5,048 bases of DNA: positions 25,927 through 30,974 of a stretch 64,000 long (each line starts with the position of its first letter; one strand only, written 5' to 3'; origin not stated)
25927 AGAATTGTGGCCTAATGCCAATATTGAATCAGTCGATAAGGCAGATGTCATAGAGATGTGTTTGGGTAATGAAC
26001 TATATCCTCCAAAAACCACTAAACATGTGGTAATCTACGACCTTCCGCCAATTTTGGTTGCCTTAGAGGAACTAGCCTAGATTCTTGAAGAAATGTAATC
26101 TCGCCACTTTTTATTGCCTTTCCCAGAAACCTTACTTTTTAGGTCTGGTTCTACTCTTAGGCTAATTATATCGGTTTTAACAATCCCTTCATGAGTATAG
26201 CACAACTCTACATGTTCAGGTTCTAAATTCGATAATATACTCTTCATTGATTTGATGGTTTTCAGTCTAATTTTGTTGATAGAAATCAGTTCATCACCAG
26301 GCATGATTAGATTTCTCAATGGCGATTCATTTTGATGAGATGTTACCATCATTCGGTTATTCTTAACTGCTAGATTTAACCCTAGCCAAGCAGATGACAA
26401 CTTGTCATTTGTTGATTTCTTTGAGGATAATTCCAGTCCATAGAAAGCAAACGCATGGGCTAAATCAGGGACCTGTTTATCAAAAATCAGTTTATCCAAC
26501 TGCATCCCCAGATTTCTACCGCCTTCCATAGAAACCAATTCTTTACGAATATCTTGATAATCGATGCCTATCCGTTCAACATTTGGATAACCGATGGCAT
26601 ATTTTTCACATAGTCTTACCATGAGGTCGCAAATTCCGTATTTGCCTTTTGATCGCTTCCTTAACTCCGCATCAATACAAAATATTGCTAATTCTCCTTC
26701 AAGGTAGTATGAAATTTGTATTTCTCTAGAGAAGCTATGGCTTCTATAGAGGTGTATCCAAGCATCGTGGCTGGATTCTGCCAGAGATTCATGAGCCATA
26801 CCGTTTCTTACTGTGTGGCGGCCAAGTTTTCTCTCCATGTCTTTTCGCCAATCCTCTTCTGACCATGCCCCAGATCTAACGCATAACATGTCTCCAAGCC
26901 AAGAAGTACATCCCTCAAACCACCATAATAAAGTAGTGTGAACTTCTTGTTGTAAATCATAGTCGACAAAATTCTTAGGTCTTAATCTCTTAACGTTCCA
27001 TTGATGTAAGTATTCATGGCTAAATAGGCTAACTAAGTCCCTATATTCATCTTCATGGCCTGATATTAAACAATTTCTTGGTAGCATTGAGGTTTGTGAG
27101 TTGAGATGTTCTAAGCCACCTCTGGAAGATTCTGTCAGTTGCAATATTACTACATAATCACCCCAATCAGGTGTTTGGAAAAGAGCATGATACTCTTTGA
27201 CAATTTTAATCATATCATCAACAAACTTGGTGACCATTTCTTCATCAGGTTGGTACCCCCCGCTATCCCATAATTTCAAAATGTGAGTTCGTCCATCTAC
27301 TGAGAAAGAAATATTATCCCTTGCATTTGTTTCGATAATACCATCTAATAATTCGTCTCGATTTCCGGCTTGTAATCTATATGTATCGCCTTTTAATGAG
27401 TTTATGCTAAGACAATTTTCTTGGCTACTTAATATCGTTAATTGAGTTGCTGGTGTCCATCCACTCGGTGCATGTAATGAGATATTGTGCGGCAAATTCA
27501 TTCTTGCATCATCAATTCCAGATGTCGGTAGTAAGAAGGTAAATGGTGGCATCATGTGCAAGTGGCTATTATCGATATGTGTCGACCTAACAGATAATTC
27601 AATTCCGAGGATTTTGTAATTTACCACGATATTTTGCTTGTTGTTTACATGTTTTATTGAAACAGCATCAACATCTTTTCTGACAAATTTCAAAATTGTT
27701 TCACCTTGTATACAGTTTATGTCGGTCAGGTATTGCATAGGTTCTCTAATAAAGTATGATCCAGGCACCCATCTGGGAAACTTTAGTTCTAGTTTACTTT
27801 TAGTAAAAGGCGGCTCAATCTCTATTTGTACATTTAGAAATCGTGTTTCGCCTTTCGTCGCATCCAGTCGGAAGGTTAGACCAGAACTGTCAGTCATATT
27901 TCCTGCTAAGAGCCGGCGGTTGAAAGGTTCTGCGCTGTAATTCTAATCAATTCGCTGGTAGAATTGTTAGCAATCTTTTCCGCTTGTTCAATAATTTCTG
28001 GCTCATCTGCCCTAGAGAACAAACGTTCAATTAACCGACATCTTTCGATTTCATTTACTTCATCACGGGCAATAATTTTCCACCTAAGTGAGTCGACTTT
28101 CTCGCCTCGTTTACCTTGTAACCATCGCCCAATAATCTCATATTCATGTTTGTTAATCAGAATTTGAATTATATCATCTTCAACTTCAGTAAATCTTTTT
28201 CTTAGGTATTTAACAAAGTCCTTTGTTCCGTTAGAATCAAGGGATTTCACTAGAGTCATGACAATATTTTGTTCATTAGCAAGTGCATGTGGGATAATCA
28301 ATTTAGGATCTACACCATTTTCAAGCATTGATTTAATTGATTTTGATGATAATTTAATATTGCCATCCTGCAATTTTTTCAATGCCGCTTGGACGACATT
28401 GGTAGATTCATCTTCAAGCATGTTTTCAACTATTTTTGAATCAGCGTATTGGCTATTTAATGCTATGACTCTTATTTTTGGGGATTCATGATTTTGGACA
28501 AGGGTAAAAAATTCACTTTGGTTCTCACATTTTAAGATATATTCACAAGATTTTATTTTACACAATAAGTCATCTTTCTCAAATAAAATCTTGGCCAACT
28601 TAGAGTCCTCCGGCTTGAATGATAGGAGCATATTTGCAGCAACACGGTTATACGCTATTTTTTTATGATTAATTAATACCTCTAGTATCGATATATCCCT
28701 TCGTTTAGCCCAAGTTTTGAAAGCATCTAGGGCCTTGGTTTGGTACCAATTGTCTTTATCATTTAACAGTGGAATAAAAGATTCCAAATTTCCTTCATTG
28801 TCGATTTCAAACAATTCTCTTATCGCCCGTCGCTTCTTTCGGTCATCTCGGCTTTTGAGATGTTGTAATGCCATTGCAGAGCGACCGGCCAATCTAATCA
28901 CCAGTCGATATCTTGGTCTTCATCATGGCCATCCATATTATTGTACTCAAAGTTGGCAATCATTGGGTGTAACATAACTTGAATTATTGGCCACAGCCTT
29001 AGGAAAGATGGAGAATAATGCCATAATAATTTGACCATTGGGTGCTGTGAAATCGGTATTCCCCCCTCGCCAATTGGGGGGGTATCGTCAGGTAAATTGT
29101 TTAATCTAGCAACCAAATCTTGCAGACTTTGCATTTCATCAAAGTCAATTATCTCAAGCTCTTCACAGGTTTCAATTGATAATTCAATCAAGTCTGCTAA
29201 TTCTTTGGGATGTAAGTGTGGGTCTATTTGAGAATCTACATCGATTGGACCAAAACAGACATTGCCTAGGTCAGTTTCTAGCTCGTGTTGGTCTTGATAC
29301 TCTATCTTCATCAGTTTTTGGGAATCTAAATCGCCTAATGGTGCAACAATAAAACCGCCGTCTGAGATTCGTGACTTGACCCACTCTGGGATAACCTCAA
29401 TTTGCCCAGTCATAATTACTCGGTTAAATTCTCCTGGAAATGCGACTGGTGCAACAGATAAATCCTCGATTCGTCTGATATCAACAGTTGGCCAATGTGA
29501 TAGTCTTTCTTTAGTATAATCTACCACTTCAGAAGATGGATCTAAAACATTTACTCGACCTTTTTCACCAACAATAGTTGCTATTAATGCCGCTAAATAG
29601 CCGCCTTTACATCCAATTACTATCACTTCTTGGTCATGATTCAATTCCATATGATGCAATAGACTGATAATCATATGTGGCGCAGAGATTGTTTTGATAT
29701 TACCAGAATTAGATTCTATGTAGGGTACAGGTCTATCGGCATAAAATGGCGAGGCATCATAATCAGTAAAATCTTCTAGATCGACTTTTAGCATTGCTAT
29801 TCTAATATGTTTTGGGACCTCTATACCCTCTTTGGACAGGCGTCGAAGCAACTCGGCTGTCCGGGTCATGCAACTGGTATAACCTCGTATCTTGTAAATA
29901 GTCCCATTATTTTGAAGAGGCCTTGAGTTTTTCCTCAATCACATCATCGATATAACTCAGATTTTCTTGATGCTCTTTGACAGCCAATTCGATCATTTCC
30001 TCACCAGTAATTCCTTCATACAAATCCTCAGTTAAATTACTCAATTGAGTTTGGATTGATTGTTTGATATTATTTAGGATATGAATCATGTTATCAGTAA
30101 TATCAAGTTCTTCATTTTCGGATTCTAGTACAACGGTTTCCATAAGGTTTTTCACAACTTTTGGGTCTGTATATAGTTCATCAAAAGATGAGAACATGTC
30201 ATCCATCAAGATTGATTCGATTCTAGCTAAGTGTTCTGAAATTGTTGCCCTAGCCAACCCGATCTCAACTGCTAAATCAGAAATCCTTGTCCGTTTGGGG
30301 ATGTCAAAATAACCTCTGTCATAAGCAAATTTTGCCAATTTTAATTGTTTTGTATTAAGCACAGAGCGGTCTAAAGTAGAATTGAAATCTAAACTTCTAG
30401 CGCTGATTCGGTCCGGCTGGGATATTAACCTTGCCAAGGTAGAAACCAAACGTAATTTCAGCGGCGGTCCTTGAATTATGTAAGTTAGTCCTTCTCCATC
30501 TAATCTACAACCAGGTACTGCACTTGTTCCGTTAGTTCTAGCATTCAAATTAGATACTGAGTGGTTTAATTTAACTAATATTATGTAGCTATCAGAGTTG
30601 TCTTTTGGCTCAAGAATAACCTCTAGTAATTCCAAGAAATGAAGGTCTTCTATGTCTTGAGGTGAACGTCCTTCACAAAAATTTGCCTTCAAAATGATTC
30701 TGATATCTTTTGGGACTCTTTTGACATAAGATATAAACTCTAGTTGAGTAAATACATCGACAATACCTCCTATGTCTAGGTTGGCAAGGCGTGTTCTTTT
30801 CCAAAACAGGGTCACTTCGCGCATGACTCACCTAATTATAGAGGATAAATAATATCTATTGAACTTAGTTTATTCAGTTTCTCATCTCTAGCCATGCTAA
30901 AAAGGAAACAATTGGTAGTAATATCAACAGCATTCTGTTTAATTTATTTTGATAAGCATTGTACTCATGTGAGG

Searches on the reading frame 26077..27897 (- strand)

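Call 57: search_protein_families(library=pfam, proteins=[window:26077-27897:-], max_evalue=0.00001)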
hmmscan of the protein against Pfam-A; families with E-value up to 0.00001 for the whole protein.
window:26077-27897:- (606 aa): 2 families
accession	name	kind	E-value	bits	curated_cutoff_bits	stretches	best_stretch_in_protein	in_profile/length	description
PF05299.18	Peptidase_M61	-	3.6e-37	127.8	22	1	288-403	2-117/118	M61 glycyl aminopeptidase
PF17899.6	Peptidase_M61_N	-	1.5e-22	80.8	23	1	9-185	2-161/168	Peptidase M61 N-terminal domain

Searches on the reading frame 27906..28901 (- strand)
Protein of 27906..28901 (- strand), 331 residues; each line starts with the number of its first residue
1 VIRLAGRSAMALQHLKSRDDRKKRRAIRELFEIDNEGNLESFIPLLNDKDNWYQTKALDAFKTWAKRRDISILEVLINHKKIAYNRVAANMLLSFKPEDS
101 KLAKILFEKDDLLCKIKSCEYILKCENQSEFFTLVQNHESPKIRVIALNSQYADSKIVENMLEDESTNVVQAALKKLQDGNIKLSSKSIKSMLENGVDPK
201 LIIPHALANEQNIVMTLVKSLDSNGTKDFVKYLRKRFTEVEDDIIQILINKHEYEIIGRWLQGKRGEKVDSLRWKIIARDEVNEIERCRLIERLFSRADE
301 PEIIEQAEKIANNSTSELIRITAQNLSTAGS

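Call 3: search_protein_families(library=pfam, proteins=[window:27906-28901:-], max_evalue=0.01)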
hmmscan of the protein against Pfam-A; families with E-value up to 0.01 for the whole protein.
window:27906-28901:- (331 aa): 2 families
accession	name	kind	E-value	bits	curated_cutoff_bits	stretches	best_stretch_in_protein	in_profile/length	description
PF13646.12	HEAT_2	-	1.1e-07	32.4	27.7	1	11-90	4-84/88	HEAT repeats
PF02985.28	HEAT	-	0.00021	21.7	23.5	0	157-178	4-25/31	HEAT repeat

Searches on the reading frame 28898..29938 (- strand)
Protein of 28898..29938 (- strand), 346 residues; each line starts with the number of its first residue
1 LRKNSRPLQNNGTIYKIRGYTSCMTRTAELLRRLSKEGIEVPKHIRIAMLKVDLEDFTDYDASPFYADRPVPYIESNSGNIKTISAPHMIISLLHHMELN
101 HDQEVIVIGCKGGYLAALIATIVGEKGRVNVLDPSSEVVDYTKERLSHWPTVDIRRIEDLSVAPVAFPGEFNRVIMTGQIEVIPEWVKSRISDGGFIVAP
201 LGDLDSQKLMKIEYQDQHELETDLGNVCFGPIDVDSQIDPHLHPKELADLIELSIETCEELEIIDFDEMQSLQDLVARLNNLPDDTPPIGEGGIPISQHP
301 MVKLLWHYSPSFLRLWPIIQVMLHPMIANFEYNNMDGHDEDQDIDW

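Call 3: search_protein_families(library=pfam, proteins=[window:28898-29938:-], max_evalue=0.01)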
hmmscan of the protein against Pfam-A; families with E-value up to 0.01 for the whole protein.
window:28898-29938:- (346 aa): 2 families
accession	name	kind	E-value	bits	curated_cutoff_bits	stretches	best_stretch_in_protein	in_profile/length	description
PF01135.25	PCMT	-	8.8e-23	81.6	20.3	1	27-229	3-202/210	Protein-L-isoaspartate(D-aspartate) O-methyltransferase (PCMT)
PF13649.12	Methyltransf_25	-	0.00082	20.5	27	1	105-184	1-78/97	Methyltransferase domain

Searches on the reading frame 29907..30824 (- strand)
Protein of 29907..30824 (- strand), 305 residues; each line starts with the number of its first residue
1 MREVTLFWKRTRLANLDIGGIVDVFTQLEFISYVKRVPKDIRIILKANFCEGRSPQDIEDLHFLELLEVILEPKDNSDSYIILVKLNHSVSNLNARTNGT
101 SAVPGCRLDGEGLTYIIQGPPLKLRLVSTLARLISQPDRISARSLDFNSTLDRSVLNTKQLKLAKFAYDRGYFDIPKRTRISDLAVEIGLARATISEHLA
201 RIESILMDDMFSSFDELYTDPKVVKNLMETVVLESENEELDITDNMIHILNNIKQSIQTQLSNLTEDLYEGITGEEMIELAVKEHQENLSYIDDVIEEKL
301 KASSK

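Call 3: search_protein_families(library=pfam, proteins=[window:29907-30824:-], max_evalue=0.01)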
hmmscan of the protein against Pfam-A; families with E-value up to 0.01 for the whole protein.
window:29907-30824:- (305 aa): 2 families
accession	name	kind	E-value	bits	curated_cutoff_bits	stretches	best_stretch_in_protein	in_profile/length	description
PF04967.18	HTH_10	-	6.9e-15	55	23.1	1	158-207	3-52/53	HTH DNA binding domain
PF03233.18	Cauli_AT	-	0.0079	16.6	24.8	0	233-296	96-158/163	Aphid transmission protein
